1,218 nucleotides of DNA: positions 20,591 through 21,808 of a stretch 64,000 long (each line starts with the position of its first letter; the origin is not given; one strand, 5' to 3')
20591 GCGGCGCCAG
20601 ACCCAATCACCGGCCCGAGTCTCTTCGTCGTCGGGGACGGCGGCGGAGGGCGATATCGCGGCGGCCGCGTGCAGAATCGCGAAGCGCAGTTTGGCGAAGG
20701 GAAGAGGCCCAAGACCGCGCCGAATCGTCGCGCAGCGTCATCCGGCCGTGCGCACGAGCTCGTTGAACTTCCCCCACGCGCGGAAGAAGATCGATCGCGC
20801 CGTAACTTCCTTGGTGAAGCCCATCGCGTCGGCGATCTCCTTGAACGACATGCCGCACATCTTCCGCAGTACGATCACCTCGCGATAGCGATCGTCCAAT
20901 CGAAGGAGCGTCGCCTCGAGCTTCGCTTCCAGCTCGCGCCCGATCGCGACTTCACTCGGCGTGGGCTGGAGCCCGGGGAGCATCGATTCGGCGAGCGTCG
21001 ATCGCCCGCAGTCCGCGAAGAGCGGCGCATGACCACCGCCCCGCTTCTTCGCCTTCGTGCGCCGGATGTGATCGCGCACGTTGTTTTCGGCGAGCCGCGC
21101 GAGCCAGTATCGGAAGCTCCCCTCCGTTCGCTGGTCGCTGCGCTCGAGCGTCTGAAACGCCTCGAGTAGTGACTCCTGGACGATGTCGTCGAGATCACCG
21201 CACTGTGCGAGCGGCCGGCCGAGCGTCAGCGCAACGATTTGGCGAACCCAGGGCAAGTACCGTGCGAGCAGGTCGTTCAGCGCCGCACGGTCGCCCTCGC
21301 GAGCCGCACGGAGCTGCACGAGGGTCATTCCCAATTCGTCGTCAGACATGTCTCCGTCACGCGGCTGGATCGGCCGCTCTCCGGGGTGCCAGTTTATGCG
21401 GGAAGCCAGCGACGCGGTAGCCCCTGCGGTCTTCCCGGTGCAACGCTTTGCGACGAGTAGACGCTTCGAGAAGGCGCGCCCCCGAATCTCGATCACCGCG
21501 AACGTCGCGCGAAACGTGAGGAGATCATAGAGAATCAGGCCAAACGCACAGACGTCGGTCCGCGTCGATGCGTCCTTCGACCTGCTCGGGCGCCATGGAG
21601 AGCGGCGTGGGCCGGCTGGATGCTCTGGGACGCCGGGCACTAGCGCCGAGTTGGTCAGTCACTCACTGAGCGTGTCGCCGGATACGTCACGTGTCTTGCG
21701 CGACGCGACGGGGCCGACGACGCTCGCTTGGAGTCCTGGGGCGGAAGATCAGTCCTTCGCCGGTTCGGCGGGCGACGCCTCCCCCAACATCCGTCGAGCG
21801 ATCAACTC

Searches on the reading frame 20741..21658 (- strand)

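Call 37: search_protein_families(library=pfam, proteins=[window:20741-21658:-], max_evalue=0.00001)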
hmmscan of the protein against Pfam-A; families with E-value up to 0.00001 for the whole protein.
window:20741-21658:- (306 aa): 4 families
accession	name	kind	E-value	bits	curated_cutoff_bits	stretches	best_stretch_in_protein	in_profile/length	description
PF07638.17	Sigma70_ECF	-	5.9e-14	52.8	21.1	1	116-295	8-178/185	ECF sigma factor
PF04542.20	Sigma70_r2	-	2.8e-11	43.5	24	1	130-202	1-69/71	Sigma-70 region 2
PF08281.18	Sigma70_r4_2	-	4.2e-09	36.4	25.7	1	246-282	3-39/54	Sigma-70, region 4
PF04545.22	Sigma70_r4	-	1.5e-06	28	24.1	1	251-294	2-44/50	Sigma-70, region 4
